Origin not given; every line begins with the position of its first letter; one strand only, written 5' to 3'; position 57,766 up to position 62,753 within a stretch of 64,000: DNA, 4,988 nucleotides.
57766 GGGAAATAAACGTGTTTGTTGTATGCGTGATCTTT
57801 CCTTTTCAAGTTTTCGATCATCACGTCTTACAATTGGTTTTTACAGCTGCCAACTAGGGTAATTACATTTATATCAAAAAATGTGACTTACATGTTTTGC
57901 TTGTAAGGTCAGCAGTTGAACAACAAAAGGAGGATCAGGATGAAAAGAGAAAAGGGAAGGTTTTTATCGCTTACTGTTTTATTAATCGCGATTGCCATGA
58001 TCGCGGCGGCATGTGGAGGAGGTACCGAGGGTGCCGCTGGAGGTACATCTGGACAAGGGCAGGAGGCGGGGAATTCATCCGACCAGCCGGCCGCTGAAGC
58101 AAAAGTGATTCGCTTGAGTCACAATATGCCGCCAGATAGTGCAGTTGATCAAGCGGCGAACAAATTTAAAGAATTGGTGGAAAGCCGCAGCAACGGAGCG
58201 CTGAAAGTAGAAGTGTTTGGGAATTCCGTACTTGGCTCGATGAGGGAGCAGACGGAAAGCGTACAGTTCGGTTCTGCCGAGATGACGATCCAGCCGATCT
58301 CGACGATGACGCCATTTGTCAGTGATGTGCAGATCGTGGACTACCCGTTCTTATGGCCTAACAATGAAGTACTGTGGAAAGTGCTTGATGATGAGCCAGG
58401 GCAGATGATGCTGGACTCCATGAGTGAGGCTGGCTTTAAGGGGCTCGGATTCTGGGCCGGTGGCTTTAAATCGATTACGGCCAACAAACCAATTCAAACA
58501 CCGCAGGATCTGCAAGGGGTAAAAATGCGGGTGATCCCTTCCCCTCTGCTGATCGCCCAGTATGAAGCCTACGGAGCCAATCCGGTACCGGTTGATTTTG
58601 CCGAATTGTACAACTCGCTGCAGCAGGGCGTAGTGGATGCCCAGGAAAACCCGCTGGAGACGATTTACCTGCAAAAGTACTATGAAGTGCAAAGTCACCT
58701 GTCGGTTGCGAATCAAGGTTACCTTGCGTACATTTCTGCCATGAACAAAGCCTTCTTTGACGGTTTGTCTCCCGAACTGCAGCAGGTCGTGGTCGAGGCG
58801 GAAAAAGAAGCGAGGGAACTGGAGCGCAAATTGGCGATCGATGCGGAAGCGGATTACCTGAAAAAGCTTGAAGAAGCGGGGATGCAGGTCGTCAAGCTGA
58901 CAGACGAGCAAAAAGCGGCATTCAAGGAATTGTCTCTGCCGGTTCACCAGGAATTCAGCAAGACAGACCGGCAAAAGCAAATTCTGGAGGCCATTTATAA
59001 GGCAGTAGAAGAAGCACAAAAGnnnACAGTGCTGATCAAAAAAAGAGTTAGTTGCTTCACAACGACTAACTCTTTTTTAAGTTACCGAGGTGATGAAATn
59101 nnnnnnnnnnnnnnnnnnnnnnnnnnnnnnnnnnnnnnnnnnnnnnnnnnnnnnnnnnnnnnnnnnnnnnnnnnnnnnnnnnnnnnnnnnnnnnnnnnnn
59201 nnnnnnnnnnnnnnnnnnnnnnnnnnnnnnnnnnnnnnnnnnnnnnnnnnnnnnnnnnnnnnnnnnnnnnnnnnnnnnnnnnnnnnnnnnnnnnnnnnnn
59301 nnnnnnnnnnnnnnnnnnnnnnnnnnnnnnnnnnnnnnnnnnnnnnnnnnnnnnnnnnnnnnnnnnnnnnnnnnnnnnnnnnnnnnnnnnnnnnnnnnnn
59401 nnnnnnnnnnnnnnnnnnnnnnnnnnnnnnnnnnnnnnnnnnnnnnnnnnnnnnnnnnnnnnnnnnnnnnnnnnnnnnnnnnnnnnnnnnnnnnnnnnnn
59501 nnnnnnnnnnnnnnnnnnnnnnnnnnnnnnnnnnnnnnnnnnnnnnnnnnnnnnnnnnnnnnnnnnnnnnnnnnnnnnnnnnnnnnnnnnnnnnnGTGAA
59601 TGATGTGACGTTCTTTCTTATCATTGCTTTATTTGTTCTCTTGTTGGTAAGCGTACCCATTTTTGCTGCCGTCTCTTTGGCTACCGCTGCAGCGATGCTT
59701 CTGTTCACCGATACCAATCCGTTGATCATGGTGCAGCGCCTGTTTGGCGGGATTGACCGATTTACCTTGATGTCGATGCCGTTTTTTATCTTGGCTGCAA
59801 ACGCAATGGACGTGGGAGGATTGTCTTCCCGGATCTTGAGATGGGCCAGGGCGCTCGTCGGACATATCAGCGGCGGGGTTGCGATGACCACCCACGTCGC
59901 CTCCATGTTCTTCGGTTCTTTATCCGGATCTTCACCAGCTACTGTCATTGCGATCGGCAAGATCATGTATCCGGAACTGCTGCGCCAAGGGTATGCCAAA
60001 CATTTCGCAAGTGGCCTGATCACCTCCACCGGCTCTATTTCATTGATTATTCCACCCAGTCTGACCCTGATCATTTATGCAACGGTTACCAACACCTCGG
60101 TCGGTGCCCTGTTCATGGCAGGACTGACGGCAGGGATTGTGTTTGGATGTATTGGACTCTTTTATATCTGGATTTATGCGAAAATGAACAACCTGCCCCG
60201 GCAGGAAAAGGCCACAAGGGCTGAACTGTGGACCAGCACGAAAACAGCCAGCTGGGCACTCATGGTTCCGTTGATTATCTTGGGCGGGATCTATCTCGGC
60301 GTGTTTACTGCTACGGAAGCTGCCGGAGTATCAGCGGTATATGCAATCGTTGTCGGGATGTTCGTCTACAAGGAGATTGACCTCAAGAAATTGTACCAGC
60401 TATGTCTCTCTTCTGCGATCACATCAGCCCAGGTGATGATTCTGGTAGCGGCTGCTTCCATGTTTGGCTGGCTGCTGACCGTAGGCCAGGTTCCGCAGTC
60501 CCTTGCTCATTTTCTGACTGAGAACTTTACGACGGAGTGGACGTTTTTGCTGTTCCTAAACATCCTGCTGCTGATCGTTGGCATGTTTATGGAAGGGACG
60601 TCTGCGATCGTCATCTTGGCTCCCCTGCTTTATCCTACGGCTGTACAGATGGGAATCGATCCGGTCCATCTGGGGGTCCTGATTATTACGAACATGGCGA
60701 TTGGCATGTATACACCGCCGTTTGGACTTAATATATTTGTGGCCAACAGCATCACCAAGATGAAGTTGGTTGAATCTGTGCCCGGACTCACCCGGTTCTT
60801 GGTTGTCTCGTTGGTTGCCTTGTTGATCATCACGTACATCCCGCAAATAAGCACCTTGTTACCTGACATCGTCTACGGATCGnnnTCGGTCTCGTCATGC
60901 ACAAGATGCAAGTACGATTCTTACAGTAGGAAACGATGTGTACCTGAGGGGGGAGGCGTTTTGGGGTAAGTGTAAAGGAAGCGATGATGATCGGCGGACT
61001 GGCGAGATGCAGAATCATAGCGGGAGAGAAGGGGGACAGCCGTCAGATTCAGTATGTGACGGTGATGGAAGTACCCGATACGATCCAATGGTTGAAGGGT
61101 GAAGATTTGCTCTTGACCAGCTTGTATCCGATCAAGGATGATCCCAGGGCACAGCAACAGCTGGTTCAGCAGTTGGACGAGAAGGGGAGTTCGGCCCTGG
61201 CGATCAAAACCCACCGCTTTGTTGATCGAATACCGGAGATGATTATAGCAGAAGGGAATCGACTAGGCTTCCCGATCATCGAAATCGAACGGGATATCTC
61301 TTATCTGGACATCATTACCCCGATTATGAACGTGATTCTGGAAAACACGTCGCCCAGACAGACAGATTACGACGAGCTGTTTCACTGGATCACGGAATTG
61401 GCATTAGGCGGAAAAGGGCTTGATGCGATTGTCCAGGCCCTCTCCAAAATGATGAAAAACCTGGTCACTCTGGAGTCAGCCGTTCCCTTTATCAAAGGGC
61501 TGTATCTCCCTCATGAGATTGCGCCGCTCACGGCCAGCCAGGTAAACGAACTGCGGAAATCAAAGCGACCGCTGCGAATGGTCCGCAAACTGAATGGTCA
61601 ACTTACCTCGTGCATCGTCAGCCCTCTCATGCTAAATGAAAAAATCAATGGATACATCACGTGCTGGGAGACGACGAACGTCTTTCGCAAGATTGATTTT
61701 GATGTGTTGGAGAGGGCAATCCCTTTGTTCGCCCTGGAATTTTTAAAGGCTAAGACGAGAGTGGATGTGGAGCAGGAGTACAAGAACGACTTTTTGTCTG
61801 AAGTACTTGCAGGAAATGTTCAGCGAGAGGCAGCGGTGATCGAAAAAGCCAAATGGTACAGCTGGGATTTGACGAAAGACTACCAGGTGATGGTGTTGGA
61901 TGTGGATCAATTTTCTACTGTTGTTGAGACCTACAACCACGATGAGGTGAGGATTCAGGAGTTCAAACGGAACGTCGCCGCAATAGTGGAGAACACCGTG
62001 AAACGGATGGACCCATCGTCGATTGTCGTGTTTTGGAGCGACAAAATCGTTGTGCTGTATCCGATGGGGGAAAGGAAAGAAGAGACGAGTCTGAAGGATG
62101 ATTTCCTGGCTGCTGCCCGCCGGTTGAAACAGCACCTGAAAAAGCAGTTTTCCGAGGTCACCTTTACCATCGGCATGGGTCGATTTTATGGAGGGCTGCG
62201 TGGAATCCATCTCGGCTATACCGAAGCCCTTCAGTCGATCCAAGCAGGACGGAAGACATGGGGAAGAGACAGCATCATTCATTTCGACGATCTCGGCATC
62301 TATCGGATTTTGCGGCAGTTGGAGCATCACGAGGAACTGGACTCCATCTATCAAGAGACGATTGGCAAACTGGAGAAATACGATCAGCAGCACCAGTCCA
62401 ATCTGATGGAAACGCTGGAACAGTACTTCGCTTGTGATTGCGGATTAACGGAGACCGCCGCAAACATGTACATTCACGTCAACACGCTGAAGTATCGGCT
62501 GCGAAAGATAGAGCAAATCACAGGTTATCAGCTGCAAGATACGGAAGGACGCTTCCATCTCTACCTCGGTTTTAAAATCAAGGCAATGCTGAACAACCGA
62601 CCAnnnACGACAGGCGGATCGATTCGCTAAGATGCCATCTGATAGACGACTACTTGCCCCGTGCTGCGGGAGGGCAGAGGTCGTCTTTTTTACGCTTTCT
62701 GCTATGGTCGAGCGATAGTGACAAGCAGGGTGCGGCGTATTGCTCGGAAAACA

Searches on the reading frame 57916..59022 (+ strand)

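Call 42: search_protein_families(library=pfam, proteins=[window:57916-59022:+], max_evalue=0.00001)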
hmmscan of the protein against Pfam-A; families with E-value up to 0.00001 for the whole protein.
window:57916-59022:+ (369 aa): 1 family
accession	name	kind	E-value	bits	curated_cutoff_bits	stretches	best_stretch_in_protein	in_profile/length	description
PF03480.18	DctP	-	8.1e-91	304.7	23.4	1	67-349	1-285/286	Bacterial extracellular solute-binding protein, family 7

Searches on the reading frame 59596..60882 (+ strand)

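Call 42: search_protein_families(library=pfam, proteins=[window:59596-60882:+], max_evalue=0.00001)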
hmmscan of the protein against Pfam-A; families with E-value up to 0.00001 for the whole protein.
window:59596-60882:+ (429 aa): 1 family
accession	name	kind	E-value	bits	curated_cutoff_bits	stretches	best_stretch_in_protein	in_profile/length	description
PF06808.19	DctM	-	2.4e-119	399.3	23.8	1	9-418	1-413/413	Tripartite ATP-independent periplasmic transporter, DctM component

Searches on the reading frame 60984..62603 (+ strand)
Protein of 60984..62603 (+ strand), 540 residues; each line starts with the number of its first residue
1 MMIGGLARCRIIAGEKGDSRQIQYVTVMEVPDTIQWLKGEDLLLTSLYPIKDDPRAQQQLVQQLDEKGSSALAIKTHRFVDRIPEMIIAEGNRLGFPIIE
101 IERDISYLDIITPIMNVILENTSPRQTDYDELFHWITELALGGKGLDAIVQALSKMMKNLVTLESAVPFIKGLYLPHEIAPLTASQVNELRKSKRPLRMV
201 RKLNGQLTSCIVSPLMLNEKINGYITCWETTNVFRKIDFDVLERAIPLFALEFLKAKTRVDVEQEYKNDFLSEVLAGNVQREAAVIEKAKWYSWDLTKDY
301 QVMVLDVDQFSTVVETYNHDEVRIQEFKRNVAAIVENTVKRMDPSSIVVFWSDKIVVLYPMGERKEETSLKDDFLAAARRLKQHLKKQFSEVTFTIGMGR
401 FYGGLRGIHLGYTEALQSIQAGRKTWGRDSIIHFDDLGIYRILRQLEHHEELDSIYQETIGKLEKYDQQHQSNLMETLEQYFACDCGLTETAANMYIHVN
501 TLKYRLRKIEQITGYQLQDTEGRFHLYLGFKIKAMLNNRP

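Call 42: search_protein_families(library=pfam, proteins=[window:60984-62603:+], max_evalue=0.00001)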
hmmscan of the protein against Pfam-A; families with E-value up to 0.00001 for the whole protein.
window:60984-62603:+ (540 aa): 3 families
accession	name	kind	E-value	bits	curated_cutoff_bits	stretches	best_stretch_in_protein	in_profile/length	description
PF07905.16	PucR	-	3.9e-31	108.2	33.5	1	7-118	9-118/118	Purine catabolism regulatory protein-like family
PF13556.12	HTH_30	-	1.3e-22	79.7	27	1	474-532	1-59/59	PucR C-terminal helix-turn-helix domain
PF17853.6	GGDEF_2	-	4.6e-18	66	24.5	1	277-420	2-115/116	GGDEF-like domain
